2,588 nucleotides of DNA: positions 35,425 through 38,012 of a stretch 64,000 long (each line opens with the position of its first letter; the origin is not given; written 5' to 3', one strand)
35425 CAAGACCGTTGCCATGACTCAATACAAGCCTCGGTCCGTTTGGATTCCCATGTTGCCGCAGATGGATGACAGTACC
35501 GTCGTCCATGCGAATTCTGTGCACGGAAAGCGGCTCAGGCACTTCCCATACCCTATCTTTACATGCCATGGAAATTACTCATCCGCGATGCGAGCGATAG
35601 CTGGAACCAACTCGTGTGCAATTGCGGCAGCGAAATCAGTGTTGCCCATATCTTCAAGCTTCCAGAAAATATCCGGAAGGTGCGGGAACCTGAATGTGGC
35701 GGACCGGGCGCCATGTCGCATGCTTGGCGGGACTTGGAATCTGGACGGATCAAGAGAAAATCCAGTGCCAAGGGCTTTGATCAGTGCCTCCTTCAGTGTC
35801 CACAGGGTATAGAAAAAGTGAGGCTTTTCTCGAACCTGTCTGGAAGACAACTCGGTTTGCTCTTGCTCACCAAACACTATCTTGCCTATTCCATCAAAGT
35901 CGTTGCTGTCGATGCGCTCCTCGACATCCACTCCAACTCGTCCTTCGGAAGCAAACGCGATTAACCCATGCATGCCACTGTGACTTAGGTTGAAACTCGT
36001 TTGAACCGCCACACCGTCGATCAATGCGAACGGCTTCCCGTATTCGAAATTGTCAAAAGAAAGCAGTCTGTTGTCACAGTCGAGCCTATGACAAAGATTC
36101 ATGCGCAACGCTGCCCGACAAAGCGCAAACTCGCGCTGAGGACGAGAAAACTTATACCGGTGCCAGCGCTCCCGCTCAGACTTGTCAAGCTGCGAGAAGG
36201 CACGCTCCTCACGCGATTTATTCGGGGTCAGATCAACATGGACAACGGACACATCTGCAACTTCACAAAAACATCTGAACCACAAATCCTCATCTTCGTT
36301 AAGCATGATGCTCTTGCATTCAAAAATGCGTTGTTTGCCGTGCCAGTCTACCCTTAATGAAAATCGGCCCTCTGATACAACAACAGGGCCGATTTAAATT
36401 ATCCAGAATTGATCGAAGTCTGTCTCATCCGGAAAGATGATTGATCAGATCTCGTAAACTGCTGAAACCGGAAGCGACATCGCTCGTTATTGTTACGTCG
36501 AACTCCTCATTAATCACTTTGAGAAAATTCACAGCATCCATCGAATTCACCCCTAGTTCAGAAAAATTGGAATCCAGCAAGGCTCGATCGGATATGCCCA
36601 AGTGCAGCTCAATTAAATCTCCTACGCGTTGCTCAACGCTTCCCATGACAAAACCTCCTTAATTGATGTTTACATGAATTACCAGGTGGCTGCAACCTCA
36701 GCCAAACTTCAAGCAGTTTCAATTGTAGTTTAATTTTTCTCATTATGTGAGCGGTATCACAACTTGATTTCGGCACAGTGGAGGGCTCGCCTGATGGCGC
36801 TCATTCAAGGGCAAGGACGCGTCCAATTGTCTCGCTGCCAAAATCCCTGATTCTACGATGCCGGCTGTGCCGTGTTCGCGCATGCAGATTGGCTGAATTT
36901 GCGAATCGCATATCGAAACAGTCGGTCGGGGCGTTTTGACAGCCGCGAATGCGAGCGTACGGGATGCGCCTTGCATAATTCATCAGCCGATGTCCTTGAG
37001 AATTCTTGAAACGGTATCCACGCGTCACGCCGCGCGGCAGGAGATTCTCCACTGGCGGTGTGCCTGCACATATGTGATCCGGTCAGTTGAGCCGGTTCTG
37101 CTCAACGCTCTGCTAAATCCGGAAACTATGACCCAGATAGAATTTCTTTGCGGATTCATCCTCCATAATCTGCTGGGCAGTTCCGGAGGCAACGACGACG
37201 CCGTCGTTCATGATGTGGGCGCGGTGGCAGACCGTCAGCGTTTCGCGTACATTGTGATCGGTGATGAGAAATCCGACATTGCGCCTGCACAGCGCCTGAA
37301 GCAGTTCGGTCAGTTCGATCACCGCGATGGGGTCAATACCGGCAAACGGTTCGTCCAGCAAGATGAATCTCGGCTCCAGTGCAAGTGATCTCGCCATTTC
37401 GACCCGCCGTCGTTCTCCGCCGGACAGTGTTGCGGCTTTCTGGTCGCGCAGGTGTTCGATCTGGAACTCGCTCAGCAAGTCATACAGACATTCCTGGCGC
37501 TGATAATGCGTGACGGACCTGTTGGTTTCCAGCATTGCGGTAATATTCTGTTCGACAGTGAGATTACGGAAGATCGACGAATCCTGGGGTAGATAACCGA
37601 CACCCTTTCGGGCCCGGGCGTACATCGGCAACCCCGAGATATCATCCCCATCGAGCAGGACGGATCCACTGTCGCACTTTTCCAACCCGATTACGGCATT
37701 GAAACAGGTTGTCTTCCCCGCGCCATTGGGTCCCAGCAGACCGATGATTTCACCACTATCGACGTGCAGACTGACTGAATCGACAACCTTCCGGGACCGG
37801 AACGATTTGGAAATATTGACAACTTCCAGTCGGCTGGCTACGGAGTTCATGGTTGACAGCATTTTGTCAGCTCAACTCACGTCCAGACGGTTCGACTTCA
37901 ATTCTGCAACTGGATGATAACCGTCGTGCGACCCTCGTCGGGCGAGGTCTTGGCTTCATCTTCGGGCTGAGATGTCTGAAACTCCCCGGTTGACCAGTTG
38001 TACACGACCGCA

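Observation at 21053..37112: A 16-kb polyketide cluster splits the normally contiguous lptB-rpoN junction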

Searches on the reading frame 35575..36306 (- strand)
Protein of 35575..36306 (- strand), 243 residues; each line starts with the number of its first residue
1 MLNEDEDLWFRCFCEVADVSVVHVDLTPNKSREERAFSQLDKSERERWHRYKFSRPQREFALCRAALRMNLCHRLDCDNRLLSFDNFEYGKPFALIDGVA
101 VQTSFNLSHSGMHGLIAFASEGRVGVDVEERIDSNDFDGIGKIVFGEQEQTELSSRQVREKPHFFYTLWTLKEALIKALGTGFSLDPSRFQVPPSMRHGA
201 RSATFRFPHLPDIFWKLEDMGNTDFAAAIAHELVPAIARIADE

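Call 3: search_protein_families(library=pfam, proteins=[window:35575-36306:-])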
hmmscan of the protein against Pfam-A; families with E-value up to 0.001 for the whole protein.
window:35575-36306:- (243 aa): 2 families
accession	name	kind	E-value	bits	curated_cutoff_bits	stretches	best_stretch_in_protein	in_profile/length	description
PF01648.25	ACPS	-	1.5e-17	64.1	25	1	123-230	1-111/111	4'-phosphopantetheinyl transferase superfamily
PF22624.1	AASDHPPT_N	-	2.7e-07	31.2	27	1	28-117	5-96/100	4'-phosphopantetheinyl transferase, N-terminal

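Call 57: search_protein_families(library=ncbifam, proteins=[window:35575-36306:-], max_evalue=0.01)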
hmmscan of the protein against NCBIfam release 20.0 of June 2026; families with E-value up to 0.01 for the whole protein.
window:35575-36306:- (243 aa): 6 families
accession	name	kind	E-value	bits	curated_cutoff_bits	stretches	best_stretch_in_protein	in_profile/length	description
NF042922.1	4PPT_HetI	equivalog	1e-21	77.4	370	1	17-184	17-184/235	4'-phosphopantetheinyl transferase HetI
NF007676.0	PRK10351.1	equivalog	1.7e-12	47.3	174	1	88-180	55-144/195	4'-phosphopantetheinyl transferase AcpT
NF047349.1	4PPT_AusB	equivalog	3.3e-08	33.2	225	1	44-206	25-175/205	aureusimine biosynthesis 4'-phosphopantetheinyl transferase AusB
TIGR00556.1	pantethn_trn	domain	1e-07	32.1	45.35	1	123-186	4-71/128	phosphopantetheine--protein transferase domain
NF011255.0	PRK14661.1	equivalog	0.0012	18.8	209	1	124-183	5-60/169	holo-[acyl-carrier-protein] synthase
NF011251.0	PRK14657.1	equivalog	0.0088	16.1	165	0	164-187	46-69/123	holo-[acyl-carrier-protein] synthase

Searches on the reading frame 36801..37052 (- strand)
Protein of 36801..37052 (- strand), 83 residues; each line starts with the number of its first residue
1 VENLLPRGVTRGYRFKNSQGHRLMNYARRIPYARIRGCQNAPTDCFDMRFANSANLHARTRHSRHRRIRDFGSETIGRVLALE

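Call 94: search_protein_families(library=pfam, proteins=[window:36801-37052:-], max_evalue=0.01)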
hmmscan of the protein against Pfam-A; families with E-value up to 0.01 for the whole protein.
window:36801-37052:- (83 aa): 0 families

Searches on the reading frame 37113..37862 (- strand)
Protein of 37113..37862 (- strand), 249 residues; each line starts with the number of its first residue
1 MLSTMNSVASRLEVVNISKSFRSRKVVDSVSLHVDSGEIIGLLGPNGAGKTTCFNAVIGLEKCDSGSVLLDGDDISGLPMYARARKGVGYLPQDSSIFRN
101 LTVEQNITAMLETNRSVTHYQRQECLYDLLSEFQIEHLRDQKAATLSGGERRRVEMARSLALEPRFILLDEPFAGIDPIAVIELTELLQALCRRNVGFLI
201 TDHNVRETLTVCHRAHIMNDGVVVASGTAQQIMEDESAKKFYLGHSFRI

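Call 3: search_protein_families(library=pfam, proteins=[window:37113-37862:-])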
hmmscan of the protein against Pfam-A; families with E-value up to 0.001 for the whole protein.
window:37113-37862:- (249 aa): 3 families
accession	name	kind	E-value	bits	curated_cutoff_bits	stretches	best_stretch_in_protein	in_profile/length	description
PF00005.33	ABC_tran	-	2.5e-36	125.7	25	1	28-174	2-137/137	ABC transporter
PF13304.12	AAA_21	-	3.3e-05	24.5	27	0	129-204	221-299/304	AAA domain, putative AbiEii toxin, Type IV TA system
PF02463.25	SMC_N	-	0.00018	21.4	40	0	37-57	24-44/220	RecF/RecN/SMC N terminal domain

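Call 60: find_encoding_contigs(protein=window:37113-37850:-, flank=6000, max_places=6)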
Protein window:37113-37850:- (245 aa): 2 contigs read that carry it; 1 place shown.
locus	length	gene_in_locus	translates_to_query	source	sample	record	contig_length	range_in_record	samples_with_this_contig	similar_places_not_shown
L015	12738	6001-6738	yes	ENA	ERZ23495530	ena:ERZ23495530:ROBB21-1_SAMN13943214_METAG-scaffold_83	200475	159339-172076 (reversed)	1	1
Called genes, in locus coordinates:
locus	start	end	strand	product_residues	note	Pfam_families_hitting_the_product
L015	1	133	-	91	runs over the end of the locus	PF02604:PhdYeFM_antitox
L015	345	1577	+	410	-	PF00108:Thiolase_N, PF02803:Thiolase_C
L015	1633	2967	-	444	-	PF02737:3HCDH_N, PF00725:3HCDH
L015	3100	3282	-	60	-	-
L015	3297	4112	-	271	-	PF02405:MlaE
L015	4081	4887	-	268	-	PF00005:ABC_tran, PF13304:AAA_21 (faint)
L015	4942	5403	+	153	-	PF06835:LptC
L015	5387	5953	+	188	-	PF03968:LptD_N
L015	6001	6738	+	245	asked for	PF00005:ABC_tran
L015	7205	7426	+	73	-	PF00550:PP-binding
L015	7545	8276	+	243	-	PF22624:AASDHPPT_N (weak), PF01648:ACPS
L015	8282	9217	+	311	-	PF12697:Abhydrolase_6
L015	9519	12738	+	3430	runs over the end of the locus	PF00109:ketoacyl-synt, PF02801:Ketoacyl-synt_C, PF16197:KAsynt_C_assoc, PF22621:CurL-like_PKS_C, PF00698:Acyl_transf_1, PF21089:PKS_DH_N, PF14765:PS-DH, PF08241:Methyltransf_11, +18 more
